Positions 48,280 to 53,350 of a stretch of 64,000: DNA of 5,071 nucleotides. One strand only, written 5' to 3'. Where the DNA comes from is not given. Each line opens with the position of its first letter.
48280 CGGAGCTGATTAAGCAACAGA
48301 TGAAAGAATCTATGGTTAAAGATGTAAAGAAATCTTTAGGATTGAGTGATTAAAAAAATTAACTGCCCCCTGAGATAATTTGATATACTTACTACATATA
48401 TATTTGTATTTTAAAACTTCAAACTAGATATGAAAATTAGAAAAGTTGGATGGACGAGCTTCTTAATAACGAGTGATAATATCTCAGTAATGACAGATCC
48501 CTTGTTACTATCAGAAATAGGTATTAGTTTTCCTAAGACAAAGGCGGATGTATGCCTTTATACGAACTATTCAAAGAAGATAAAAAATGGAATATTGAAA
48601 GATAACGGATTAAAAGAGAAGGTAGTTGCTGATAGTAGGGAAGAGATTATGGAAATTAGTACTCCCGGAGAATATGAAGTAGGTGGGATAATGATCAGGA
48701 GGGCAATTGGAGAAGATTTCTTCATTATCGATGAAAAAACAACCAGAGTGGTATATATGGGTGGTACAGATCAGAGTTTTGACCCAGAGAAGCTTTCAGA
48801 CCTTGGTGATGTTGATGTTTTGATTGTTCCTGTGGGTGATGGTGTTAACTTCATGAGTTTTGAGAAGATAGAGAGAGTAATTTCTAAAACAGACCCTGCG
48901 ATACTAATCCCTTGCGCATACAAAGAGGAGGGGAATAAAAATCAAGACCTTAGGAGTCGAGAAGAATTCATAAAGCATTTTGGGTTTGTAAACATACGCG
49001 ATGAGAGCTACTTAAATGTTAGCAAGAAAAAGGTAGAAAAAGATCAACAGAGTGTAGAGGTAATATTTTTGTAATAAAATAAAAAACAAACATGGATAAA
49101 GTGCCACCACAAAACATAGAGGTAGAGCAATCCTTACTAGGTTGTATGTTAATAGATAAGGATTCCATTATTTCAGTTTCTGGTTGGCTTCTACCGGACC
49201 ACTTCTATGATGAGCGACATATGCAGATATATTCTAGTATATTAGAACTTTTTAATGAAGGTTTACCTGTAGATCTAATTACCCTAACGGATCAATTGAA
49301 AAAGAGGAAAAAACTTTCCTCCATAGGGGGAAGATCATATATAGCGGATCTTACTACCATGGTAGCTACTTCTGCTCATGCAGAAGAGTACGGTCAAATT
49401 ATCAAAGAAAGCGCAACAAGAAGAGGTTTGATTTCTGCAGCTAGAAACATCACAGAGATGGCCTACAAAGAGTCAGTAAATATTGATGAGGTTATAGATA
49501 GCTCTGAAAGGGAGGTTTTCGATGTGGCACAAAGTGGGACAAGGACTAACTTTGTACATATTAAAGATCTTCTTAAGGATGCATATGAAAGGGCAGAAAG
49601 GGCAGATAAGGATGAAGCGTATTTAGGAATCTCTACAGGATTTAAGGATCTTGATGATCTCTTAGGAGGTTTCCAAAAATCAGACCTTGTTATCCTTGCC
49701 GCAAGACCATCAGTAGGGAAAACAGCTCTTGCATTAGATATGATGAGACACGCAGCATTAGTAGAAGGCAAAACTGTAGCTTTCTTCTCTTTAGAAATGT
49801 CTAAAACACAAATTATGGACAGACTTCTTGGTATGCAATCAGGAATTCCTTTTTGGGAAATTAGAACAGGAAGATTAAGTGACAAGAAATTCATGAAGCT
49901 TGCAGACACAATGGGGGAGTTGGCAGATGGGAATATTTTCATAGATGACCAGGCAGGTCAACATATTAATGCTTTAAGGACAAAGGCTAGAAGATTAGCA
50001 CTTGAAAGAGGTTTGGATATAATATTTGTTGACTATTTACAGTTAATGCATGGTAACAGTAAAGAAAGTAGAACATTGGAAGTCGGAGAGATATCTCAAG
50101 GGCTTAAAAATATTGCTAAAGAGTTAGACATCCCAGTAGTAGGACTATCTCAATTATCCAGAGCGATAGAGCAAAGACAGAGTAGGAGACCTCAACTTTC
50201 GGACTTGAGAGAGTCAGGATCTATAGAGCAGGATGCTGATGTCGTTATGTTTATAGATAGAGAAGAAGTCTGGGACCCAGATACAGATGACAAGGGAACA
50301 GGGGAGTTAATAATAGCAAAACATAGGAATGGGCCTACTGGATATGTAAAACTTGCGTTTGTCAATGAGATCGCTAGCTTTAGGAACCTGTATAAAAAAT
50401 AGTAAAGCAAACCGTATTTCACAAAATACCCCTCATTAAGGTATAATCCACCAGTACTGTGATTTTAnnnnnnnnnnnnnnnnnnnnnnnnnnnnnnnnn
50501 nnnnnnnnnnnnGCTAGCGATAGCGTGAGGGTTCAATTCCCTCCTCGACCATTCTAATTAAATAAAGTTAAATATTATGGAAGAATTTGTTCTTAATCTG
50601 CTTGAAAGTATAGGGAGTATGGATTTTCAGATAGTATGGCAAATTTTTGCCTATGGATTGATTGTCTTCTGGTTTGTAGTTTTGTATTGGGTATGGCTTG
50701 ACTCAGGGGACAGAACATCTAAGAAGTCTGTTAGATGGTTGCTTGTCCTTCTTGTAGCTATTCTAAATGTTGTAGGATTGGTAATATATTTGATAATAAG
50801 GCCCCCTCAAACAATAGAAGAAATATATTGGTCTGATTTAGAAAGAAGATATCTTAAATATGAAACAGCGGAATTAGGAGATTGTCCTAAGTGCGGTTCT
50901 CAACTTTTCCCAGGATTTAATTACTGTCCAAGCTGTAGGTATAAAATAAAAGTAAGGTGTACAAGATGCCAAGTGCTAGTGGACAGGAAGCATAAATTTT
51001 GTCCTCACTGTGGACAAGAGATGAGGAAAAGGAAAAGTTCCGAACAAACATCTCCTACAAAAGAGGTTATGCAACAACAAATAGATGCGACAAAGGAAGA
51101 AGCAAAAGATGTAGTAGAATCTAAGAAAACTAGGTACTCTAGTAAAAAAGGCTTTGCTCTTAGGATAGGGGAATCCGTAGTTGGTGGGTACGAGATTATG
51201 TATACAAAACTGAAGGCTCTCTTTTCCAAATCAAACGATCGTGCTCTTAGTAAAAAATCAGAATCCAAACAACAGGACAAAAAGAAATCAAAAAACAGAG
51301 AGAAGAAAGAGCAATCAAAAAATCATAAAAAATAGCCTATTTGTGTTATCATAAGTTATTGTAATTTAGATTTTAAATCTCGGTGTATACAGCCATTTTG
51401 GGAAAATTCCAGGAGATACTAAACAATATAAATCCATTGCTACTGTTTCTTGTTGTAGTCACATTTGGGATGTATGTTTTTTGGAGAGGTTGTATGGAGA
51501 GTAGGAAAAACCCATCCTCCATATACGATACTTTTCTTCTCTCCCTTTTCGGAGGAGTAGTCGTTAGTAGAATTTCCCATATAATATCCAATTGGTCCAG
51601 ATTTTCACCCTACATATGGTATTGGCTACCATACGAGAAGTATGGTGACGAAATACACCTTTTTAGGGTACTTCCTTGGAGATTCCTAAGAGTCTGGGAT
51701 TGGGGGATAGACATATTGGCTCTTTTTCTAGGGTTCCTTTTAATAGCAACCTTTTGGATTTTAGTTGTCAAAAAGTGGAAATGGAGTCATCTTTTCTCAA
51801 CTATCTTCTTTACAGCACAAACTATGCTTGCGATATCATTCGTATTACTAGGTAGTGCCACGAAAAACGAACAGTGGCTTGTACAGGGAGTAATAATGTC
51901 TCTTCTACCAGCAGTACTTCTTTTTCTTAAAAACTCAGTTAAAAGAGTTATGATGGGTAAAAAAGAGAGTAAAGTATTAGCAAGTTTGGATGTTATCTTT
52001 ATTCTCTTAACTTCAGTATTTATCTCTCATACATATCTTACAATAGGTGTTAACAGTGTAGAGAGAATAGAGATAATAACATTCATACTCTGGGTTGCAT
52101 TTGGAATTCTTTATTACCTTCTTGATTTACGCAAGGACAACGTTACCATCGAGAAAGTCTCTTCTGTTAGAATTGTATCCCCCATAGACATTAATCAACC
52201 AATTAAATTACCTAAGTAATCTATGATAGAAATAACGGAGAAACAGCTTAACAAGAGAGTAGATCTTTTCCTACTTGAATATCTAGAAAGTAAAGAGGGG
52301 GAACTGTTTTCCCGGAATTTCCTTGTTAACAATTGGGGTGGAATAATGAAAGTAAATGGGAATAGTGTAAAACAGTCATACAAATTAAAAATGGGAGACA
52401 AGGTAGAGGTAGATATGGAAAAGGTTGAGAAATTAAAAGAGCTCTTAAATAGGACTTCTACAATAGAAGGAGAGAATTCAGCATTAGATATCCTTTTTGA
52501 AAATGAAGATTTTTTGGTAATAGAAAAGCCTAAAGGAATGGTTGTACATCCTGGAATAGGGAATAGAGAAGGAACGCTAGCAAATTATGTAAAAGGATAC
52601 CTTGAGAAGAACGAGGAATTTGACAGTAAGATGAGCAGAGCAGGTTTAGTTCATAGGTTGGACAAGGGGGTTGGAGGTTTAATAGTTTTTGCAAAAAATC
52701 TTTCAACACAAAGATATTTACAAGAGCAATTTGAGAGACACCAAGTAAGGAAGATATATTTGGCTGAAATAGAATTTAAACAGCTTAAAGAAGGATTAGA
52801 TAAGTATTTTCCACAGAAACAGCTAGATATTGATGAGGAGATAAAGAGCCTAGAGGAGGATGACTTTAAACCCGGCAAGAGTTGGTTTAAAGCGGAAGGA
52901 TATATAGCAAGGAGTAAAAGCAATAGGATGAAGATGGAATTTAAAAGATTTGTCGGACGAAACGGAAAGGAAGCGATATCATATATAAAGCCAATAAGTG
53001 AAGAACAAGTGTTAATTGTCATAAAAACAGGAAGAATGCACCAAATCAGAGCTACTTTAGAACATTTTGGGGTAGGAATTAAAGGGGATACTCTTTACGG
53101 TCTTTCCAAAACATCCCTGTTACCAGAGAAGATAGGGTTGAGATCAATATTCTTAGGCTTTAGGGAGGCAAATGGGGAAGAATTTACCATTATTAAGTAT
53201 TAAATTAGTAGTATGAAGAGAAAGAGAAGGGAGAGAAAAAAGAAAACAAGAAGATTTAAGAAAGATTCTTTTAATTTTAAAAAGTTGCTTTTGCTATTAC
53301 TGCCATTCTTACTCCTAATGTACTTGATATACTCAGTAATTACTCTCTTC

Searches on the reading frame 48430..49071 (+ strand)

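Call 38: search_protein_families(library=pfam, proteins=[window:48430-49071:+], max_evalue=0.001)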
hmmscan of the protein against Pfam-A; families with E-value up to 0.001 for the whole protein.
window:48430-49071:+ (214 aa): 1 family
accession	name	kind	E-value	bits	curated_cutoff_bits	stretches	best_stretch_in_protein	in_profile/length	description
PF13483.12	Lactamase_B_3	-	9.5e-16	58.6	24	1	2-162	1-159/160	Beta-lactamase superfamily domain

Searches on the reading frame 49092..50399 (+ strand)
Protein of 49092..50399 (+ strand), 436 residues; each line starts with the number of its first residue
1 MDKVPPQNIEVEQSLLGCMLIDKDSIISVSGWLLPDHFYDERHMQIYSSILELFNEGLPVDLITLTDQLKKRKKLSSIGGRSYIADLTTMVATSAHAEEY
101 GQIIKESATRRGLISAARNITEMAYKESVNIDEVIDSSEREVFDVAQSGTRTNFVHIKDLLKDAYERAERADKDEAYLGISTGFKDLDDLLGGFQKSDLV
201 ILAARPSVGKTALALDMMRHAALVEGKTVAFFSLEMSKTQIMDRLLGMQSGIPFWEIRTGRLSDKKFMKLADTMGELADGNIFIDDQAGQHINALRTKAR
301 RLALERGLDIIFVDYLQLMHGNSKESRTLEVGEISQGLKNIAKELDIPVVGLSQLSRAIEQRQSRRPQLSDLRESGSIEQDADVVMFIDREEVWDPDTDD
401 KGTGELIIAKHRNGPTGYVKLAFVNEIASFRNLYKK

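Call 38: search_protein_families(library=pfam, proteins=[window:49092-50399:+], max_evalue=0.001)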
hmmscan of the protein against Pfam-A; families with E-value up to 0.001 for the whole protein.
window:49092-50399:+ (436 aa): 4 families
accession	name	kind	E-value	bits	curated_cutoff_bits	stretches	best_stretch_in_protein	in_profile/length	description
PF03796.21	DnaB_C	-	1.7e-100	336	27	1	179-432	1-255/255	DnaB-like helicase C terminal domain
PF00772.26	DnaB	-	2.4e-33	114.7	23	1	5-106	2-103/103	DnaB-like helicase N terminal domain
PF13481.12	AAA_25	-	7.1e-16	58.8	27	1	183-354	18-189/195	AAA domain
PF06745.19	ATPase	-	6e-06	26.2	26.6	1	180-248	1-70/231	KaiC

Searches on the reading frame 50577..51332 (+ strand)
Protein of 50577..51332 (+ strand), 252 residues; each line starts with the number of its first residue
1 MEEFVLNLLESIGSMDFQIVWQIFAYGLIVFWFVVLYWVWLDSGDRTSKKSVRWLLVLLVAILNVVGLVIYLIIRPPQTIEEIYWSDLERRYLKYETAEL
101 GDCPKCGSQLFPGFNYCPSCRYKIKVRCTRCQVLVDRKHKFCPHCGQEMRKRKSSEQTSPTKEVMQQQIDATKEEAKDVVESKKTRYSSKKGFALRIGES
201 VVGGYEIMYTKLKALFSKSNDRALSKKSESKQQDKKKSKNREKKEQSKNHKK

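Call 66: search_protein_families(library=pfam, proteins=[window:50577-51332:+], max_evalue=0.01)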
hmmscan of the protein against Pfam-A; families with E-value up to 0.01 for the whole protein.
window:50577-51332:+ (252 aa): 10 families
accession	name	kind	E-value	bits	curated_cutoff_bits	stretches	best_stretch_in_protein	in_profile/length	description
PF12773.13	DZR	-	9.2e-10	39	27.3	1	103-146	1-45/45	Double zinc ribbon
PF17032.10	Zn_ribbon_15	-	6.4e-07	30.5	28.9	1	94-120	46-72/73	zinc-ribbon family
PF13240.11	Zn_Ribbon_1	-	5.8e-06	26.4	25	1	128-148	2-22/23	zinc-ribbon domain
PF13248.11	Zn_ribbon_3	-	1.2e-05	25.1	27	1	125-148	2-25/26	zinc-ribbon domain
PF04606.18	Ogr_Delta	-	0.0015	18.9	26.3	1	142-165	2-25/47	Ogr/Delta-like zinc finger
PF09297.16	Zn_ribbon_NUD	-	0.0015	18.6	24.8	1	137-152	1-16/32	NADH pyrophosphatase zinc ribbon domain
PF18912.6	DZR_2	-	0.0027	17.9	27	0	127-151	9-33/56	Double zinc ribbon domain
PF15731.11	MqsA_antitoxin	-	0.0042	17.6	30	1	132-184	27-79/131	Antitoxin component of bacterial toxin-antitoxin system, MqsA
PF13920.12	zf-C3HC4_3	-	0.0042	17.3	27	0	103-125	26-47/49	Zinc finger, C3HC4 type (RING finger)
PF06664.17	WLS-like_TM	-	0.0042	16.9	28.3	1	20-84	78-141/247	Wntless-like, transmembrane domain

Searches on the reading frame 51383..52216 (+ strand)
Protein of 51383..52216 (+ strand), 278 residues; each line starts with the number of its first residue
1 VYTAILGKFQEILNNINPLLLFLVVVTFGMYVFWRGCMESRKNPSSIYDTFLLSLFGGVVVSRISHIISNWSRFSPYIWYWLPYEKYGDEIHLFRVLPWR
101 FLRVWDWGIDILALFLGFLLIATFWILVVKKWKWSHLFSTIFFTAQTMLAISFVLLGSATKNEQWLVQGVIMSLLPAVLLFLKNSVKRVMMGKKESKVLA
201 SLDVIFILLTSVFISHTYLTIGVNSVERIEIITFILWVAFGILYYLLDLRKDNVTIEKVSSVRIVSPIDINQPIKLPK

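Call 66: search_protein_families(library=pfam, proteins=[window:51383-52216:+], max_evalue=0.01)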
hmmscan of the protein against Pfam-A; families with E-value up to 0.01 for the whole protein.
window:51383-52216:+ (278 aa): 1 family
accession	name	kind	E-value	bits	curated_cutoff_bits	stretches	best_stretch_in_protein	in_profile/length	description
PF03006.26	HlyIII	-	0.00016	21.9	26.2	0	134-251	11-131/224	Haemolysin-III related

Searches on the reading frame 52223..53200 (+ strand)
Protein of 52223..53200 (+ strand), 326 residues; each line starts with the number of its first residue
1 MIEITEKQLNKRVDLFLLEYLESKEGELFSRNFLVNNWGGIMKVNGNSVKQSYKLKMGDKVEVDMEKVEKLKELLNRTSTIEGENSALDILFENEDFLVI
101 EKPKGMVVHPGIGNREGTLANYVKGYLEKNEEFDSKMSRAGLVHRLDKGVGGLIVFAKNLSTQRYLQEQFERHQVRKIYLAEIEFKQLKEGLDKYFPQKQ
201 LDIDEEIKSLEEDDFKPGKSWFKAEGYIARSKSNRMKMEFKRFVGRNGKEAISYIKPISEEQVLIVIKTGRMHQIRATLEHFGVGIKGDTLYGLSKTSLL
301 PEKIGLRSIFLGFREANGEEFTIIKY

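Call 66: search_protein_families(library=pfam, proteins=[window:52223-53200:+], max_evalue=0.01)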
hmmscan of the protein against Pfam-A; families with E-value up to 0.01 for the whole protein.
window:52223-53200:+ (326 aa): 1 family
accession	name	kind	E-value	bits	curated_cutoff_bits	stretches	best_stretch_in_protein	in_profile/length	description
PF00849.27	PseudoU_synth_2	-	1.1e-26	94.3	26.8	1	96-281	1-152/152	RNA pseudouridylate synthase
